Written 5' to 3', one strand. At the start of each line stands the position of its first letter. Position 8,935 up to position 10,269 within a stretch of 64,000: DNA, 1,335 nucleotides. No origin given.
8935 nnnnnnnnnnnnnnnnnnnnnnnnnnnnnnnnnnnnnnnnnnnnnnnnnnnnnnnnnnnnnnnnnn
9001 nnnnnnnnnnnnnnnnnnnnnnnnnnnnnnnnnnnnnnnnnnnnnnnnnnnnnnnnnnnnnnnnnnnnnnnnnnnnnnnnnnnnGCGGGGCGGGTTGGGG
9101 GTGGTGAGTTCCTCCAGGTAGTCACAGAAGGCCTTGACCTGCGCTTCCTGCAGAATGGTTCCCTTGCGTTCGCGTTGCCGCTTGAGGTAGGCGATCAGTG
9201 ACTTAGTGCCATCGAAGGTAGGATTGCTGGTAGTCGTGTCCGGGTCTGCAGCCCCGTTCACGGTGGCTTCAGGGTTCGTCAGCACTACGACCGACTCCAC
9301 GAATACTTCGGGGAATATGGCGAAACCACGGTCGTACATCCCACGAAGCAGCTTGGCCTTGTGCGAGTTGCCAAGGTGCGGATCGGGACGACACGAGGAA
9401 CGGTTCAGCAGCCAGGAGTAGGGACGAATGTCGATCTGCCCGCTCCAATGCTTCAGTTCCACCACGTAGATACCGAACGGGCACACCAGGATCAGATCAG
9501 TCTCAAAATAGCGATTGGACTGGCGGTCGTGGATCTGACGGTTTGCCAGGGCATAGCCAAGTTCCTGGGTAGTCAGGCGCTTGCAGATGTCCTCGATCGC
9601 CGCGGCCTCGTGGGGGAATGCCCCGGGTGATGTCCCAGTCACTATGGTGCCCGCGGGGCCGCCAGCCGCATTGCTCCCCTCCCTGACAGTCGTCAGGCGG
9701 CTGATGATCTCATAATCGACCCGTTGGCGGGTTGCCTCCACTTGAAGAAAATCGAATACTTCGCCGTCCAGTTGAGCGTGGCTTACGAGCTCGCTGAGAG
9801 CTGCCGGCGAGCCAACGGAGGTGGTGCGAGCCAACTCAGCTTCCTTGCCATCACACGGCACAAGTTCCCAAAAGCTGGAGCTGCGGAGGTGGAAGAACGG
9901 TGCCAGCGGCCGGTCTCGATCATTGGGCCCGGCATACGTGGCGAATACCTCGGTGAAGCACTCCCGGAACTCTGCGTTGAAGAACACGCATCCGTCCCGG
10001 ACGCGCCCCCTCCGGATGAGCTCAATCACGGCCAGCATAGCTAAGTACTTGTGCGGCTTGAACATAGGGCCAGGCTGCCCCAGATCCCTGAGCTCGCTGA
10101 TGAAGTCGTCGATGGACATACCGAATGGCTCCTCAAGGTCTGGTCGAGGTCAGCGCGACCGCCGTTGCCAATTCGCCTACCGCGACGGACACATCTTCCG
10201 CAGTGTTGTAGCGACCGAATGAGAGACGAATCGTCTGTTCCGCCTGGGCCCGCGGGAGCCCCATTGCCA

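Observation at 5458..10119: Architecture of the 1553-aa protein: unknown N-domain, NERD, inactive kinase-like domain, active non-RD kinase, P-loop NTPase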

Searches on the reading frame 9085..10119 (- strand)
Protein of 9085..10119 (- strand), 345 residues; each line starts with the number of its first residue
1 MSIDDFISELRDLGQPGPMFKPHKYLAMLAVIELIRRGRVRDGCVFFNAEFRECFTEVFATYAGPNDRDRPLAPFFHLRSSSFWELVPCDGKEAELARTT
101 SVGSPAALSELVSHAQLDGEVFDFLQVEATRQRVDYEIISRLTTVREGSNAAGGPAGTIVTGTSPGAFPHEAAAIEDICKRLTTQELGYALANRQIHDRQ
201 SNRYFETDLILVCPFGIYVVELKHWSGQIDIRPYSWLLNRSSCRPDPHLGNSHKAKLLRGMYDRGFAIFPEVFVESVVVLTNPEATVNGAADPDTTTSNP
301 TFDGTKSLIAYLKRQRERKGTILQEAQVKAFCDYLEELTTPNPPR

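Call 49: predict_structure(alignment_id=A2)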
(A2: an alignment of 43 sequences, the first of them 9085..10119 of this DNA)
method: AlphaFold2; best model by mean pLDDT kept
length: 345 residues; sequences in the alignment: 43
mean_pLDDT: 92.0   pTM: 0.56
mean pLDDT of the five models: 92.0, 91.4, 91.3, 91.2, 90.9
residues with pLDDT >= 90: 286; 70-90: 35; 50-70: 15; < 50: 9
segments of 3 or more residues with pLDDT < 50: 152-157
pLDDT, mean of each block of 10 residues (from residue 1): 96 87 97 98 98 97 92 95 98 98 96 98 98 96 82 47 63 93 94 91 92 98 96 95 96 96 95 97 96 96 98 97 92 89 56
secondary structure, 60 per line:
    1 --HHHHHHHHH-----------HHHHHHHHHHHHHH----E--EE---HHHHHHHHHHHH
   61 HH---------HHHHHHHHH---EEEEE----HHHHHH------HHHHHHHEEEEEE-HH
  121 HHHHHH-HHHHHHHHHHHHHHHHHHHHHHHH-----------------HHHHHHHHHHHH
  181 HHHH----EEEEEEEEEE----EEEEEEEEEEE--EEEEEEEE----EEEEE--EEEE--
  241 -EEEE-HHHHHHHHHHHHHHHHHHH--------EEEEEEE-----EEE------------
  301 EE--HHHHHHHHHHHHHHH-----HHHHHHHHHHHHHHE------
elements in order: H3-11 H23-36 H49-62 H72-80 E84-88 H93-98 H105-111 E112-117 H119-126 H128-151 H169-184 E189-198 E203-213 E216-223 E228-232 E235-238 E242-245 H247-265 E274-280 E286-288 H305-319 H325-338

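Call 51: fold_search(model_id=the predicted structure, library=pdb)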
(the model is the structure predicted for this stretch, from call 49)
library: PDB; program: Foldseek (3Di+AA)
matches with E <= 10: 314; with E <= 0.001: 4
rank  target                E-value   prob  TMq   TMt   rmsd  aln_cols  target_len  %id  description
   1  8h0l_B                1.7e-10  1.00  0.37  0.83   2.4       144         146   27  Sulfur binding domain of Hga complexed with phosphorothioated DNA (released 2023-09-27)
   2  8h0l_A                3.5e-10  1.00  0.38  0.82   2.2       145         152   28  Sulfur binding domain of Hga complexed with phosphorothioated DNA (released 2023-09-27)
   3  8q42_B                3.6e-04  0.96  0.24  0.20  20.7       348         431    9  Crystal structure of cA4-bound Can2 (E341A) in complex with oligo-A DNA (released 2023-11-22)
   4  8q44_B                4.1e-04  0.96  0.24  0.20  20.6       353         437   10  Crystal structure of cA4-bound Can2 (E364R) in complex with oligo-T DNA (released 2023-11-22)
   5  7ccd_A                1.1e-03  1.00  0.30  0.56   5.5       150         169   18  Sulfur binding domain of SprMcrA complexed with phosphorothioated DNA (released 2020-07-08)
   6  8q42_A                1.3e-03  0.89  0.23  0.19  20.4       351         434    9  Crystal structure of cA4-bound Can2 (E341A) in complex with oligo-A DNA (released 2023-11-22)
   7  8q44_A                1.4e-03  0.85  0.23  0.19  21.2       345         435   10  Crystal structure of cA4-bound Can2 (E364R) in complex with oligo-T DNA (released 2023-11-22)
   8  7cc9_A                1.6e-03  1.00  0.29  0.55   5.2       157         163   17  Sulfur binding domain of SprMcrA complexed with phosphorothioated DNA (released 2020-07-08)
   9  8q43_A                1.9e-03  0.84  0.23  0.20  20.4       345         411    9  Crystal structure of cA4-bound Can2 (E341A) in complex with oligo-C DNA (released 2023-11-22)
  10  7ccj_A                2.1e-03  1.00  0.32  0.63   3.5       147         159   20  Sulfur binding domain of SprMcrA complexed with phosphorothioated DNA (released 2020-07-08)
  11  7ccd_B                2.1e-03  1.00  0.32  0.60   3.7       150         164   19  Sulfur binding domain of SprMcrA complexed with phosphorothioated DNA (released 2020-07-08)
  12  7cc9_B                3.4e-03  1.00  0.30  0.58   4.3       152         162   18  Sulfur binding domain of SprMcrA complexed with phosphorothioated DNA (released 2020-07-08)
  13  9dou_A                3.9e-03  0.57  0.24  0.10  24.0       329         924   13  Taeniopygia guttata R2 retrotransposon (R2Tg) initiating target-primed reverse transcription (released 2025-05-21)
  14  8q41_B                4.3e-03  0.99  0.23  0.20   6.9       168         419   10  Crystal structure of Can2 (E341A) bound to cA4 and TTTAAA ssDNA (released 2023-11-22)
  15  7ccj_B                4.6e-03  1.00  0.32  0.62   3.5       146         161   20  Sulfur binding domain of SprMcrA complexed with phosphorothioated DNA (released 2020-07-08)
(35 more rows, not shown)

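Call 65: find_related_loci(query=A2, collection=genome_contigs, flank=3000)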
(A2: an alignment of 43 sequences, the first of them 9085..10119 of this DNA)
Query A2 (345 aa) in genome_contigs; peptide patterns used: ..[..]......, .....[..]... (x = any residue, [..] = any of these).
188 stretches matched a pattern; 80 encode a relative of the query (tblastn E <= 1e-3); 80 distinct loci.
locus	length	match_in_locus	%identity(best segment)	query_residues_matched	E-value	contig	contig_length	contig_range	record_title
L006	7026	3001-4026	46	1-345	3e-101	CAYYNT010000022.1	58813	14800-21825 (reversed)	MAG TPA_asm: uncultured Gemmatimonadales bacterium isolate binchicken_co20_206 genome assembly, contig: NODE_1278_length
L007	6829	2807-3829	46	1-345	9e-100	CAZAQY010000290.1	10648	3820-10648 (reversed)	MAG TPA_asm: uncultured Pirellulaceae bacterium isolate binchicken_co273_199 genome assembly, contig: NODE_6677_length_1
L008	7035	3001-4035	44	1-345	4e-98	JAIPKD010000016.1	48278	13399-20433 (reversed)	MAG: Verrucomicrobia bacterium isolate Tobar15.5-16.5m-G41 Tobar15-5-16-5m-C352, whole genome shotgun sequence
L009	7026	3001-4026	43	1-345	2e-93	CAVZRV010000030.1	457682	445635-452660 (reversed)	MAG: uncultured Acidobacteriota bacterium isolate MFD05684.bin.2.2 genome assembly, contig: contig_7124, whole genome sh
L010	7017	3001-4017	42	6-345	1e-91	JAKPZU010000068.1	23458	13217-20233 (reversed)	MAG: Bacillota bacterium isolate USCA_maxbin.164 k141_1250818, whole genome shotgun sequence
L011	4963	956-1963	42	1-344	5e-89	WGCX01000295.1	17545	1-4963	MAG: Desulfobacteraceae bacterium isolate S145_18 k151_771, whole genome shotgun sequence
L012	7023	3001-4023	42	1-338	2e-87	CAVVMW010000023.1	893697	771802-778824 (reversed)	MAG: uncultured bacterium isolate MFD03726.bin.2.170 genome assembly, contig: contig_4, whole genome shotgun sequence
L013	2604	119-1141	41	1-338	4e-85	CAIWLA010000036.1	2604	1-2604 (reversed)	MAG: uncultured Magnetococcales bacterium isolate Umea_bin-01869 genome assembly, contig: bin-01869:036/729, whole genom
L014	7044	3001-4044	38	1-341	6e-74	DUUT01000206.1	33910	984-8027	MAG TPA_asm: Chloroflexota bacterium isolate AS08sgBPME_257 287955_AS08, whole genome shotgun sequence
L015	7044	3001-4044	38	1-342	7e-74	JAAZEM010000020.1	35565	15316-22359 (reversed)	MAG: Armatimonadota bacterium isolate AS09scLD_344 26437_AS09, whole genome shotgun sequence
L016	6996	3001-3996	40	20-341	1e-73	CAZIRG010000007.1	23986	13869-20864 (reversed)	MAG TPA_asm: uncultured Syntrophomonadaceae bacterium isolate binchicken_co375_97 genome assembly, contig: NODE_546_leng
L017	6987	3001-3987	38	1-340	3e-70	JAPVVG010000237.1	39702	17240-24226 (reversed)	MAG: Desulfobacteraceae bacterium isolate SB_S3_bin18 SB_S3_bin18_000000000237, whole genome shotgun sequence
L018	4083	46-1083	36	1-338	7e-68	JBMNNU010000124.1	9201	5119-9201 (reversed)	MAG: Chloroflexota bacterium isolate SBF912SR1HQ0014 scaffold_26180_c1, whole genome shotgun sequence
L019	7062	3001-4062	38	1-343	3e-67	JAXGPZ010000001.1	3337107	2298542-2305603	MAG: Anaerolineae bacterium isolate AnMBR.bin314 bin314_1, whole genome shotgun sequence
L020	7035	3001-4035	34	1-343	5e-67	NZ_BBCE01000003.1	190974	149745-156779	Syntrophomonas palmitatica JCM 14374, whole genome shotgun sequence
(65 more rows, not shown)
